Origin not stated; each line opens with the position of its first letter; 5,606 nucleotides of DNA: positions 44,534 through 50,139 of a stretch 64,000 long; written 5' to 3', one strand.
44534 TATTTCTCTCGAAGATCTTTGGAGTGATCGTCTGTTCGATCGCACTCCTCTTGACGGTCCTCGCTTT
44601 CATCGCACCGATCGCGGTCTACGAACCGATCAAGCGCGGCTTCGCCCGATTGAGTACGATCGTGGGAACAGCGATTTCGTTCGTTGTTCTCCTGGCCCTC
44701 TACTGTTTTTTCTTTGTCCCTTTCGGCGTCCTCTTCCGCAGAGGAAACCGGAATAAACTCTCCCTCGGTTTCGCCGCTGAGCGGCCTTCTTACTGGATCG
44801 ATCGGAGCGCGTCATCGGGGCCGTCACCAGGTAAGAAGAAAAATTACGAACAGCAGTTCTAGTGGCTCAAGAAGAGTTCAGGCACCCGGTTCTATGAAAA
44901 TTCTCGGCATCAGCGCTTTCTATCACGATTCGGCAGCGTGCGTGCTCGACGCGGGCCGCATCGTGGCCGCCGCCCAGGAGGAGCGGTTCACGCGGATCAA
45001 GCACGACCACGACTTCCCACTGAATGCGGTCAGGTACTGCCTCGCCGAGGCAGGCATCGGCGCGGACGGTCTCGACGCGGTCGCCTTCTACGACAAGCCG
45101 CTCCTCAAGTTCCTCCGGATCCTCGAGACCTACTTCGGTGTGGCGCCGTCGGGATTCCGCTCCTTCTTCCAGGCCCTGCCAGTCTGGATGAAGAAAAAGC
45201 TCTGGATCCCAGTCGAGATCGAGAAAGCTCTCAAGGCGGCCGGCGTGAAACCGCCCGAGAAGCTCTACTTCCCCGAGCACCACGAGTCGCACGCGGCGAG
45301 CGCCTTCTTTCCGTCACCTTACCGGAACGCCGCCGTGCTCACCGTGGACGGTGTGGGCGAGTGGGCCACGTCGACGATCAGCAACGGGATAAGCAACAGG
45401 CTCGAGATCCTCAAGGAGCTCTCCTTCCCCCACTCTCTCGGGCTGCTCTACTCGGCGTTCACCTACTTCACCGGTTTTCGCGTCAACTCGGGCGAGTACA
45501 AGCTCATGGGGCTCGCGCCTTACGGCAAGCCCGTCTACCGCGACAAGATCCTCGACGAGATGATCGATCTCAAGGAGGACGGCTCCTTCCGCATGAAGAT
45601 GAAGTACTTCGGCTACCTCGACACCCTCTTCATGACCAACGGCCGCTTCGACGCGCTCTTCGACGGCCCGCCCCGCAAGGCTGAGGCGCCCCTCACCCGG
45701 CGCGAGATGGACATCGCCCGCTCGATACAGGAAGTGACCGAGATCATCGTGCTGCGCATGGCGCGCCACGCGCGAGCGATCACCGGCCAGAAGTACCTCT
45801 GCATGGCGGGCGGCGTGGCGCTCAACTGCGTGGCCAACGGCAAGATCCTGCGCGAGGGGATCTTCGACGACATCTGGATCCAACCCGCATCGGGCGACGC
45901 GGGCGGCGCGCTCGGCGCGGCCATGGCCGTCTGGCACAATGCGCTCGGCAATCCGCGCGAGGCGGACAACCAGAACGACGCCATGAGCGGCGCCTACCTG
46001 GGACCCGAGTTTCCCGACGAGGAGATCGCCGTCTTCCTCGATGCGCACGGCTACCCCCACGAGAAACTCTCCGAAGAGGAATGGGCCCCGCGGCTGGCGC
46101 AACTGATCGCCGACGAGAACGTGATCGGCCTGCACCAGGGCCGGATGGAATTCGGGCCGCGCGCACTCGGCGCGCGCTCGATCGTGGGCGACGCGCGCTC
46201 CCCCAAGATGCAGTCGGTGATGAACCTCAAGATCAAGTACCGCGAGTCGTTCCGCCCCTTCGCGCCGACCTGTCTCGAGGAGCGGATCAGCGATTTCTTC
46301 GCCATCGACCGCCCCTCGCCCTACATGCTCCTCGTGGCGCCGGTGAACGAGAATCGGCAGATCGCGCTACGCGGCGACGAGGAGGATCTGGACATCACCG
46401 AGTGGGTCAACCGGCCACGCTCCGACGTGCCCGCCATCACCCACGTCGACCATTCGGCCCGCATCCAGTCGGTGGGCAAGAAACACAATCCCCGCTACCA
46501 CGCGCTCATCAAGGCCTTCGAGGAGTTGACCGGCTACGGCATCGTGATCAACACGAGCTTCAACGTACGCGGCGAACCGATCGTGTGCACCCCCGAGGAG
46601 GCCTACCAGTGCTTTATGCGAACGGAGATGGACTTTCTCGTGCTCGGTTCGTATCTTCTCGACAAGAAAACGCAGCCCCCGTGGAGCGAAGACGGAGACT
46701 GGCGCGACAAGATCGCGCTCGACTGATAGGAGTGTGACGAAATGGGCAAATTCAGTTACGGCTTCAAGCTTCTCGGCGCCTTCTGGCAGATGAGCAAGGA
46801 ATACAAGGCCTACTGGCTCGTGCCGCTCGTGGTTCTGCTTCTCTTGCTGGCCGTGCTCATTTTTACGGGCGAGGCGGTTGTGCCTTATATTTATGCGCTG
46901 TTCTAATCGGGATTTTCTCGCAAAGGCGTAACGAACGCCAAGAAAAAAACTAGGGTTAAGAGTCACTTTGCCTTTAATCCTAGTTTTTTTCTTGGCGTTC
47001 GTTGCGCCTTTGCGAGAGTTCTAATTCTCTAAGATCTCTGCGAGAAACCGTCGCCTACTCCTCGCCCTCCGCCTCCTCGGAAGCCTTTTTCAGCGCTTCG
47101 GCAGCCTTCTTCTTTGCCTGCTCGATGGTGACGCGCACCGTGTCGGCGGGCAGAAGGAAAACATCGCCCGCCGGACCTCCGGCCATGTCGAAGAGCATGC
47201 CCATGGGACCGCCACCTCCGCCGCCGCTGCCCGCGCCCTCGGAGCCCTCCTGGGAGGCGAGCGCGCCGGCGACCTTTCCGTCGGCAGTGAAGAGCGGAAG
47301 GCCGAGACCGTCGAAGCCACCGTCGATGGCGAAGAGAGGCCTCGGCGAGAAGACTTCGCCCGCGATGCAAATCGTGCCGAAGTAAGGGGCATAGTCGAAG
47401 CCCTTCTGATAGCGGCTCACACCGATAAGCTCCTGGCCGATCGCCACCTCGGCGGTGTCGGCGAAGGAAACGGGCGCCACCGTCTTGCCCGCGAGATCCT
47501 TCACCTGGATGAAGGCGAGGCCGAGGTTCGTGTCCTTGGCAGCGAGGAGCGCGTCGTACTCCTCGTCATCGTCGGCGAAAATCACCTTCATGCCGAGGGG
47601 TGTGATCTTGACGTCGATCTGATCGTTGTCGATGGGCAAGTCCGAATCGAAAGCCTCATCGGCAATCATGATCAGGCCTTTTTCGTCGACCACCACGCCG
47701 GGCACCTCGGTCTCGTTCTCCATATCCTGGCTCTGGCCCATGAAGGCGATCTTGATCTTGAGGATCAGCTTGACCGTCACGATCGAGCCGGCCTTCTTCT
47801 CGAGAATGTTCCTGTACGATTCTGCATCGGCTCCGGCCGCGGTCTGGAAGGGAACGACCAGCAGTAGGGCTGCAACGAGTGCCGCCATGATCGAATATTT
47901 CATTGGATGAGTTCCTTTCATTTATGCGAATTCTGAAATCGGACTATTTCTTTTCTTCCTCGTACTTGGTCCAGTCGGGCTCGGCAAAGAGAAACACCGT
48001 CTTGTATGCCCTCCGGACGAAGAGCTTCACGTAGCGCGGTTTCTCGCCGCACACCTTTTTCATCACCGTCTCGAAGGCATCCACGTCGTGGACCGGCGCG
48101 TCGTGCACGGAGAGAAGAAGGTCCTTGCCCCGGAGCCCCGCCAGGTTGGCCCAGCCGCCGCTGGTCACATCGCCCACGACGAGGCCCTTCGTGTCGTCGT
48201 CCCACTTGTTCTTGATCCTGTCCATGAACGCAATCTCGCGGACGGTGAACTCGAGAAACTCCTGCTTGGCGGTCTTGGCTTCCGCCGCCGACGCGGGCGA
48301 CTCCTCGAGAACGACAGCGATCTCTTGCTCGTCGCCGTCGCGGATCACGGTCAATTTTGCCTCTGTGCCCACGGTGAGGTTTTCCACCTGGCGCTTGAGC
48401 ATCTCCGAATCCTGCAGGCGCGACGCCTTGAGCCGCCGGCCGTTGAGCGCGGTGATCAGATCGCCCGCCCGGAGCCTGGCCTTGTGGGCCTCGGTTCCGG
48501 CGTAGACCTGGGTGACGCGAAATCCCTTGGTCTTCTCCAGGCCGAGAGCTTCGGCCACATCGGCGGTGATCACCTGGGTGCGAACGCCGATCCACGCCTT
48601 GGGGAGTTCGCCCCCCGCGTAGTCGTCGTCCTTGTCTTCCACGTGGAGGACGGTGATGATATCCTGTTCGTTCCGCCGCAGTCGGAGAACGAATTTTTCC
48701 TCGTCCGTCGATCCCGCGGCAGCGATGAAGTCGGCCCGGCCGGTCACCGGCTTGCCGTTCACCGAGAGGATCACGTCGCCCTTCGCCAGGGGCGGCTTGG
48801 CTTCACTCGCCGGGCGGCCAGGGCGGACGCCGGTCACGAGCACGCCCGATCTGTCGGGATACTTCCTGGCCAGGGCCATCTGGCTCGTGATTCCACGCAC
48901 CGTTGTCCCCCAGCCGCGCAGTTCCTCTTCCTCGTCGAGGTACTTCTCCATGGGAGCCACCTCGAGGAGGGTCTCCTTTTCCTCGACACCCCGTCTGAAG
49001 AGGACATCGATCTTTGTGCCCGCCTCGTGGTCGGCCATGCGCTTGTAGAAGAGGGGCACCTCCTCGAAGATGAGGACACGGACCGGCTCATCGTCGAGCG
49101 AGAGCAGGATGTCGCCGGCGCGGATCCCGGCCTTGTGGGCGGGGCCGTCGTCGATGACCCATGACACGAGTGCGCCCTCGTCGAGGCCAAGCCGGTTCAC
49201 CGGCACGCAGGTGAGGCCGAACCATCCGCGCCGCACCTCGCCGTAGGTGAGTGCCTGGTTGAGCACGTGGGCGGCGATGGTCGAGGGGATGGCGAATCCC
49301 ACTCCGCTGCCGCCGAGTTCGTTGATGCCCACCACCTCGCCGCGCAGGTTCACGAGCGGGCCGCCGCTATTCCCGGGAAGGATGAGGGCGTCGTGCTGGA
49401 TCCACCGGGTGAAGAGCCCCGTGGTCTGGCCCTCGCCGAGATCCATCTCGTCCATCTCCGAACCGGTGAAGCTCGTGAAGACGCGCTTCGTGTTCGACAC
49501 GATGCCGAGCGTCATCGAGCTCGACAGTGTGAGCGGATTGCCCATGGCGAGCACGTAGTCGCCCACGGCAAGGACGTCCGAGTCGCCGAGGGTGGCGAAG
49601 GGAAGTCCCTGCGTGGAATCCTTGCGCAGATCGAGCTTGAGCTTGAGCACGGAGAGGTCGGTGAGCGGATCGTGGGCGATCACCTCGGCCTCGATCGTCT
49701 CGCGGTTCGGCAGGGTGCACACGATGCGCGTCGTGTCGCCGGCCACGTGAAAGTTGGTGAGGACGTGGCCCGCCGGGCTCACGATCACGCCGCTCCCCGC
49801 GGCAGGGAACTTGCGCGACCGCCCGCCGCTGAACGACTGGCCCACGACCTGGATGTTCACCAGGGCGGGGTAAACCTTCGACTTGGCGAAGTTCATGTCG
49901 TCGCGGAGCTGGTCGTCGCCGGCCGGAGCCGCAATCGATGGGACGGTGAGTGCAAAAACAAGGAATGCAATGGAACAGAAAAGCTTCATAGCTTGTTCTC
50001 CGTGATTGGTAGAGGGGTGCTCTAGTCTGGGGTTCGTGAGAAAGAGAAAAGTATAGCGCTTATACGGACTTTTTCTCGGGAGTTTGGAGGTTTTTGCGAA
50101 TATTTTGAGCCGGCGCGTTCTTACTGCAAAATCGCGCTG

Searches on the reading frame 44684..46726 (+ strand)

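Call 63: search_protein_families(library=pfam, proteins=[window:44684-46726:+], max_evalue=0.001)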
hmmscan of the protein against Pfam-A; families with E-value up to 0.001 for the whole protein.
window:44684-46726:+ (680 aa): 2 families
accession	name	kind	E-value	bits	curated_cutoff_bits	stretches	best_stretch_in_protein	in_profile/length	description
PF02543.21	Carbam_trans_N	-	4.9e-94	316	24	1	72-414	1-346/346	Carbamoyltransferase N-terminus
PF16861.10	Carbam_trans_C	-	2.2e-70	236.1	27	1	472-661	1-170/170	Carbamoyltransferase C-terminus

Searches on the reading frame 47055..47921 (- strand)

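Call 63: search_protein_families(library=pfam, proteins=[window:47055-47921:-], max_evalue=0.001)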
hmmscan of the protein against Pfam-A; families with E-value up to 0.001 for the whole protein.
window:47055-47921:- (288 aa): 1 family
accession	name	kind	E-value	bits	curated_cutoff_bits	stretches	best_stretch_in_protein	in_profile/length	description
PF13365.12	Trypsin_2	-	4.9e-05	24.5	27.6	1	75-219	3-143/144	Trypsin-like peptidase domain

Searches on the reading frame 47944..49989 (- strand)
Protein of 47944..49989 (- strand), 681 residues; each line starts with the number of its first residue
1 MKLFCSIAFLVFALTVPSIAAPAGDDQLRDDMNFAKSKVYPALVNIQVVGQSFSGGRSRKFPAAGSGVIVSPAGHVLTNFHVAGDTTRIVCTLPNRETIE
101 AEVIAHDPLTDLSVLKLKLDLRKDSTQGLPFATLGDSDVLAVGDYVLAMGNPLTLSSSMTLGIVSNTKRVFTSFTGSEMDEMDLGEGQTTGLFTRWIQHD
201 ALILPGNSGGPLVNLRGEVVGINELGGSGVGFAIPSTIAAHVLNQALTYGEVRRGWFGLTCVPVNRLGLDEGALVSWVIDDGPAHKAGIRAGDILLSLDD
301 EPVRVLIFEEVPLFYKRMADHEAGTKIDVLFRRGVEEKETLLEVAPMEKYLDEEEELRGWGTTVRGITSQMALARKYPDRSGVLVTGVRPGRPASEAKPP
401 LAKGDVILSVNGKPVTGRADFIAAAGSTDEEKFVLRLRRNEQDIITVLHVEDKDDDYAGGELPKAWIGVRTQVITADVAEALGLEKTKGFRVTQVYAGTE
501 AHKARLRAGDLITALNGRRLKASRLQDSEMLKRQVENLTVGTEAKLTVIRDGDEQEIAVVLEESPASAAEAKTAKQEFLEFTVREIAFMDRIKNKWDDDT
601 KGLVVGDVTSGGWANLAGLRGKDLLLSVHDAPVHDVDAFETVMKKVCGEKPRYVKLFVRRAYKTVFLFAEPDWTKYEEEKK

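Call 63: search_protein_families(library=pfam, proteins=[window:47944-49989:-], max_evalue=0.001)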
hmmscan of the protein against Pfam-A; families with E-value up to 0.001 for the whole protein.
window:47944-49989:- (681 aa): 6 families
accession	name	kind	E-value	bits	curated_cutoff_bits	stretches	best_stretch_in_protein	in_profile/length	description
PF13180.12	PDZ_2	-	8.5e-35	119.3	27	3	467-559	3-78/80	PDZ domain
PF13365.12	Trypsin_2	-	7.5e-29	101.8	27.6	1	65-222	1-144/144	Trypsin-like peptidase domain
PF00595.29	PDZ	-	4.6e-28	97.9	23.2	3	356-418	8-60/81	PDZ domain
PF17820.7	PDZ_6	-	3.3e-27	94.4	27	3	275-304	2-31/54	PDZ domain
PF00089.32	Trypsin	-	2.7e-10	40.9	20.6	1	65-236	27-213/220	Trypsin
PF14685.13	PDZ_Tricorn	-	6.6e-07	29.7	25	0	402-443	41-82/88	Tricorn protease PDZ domain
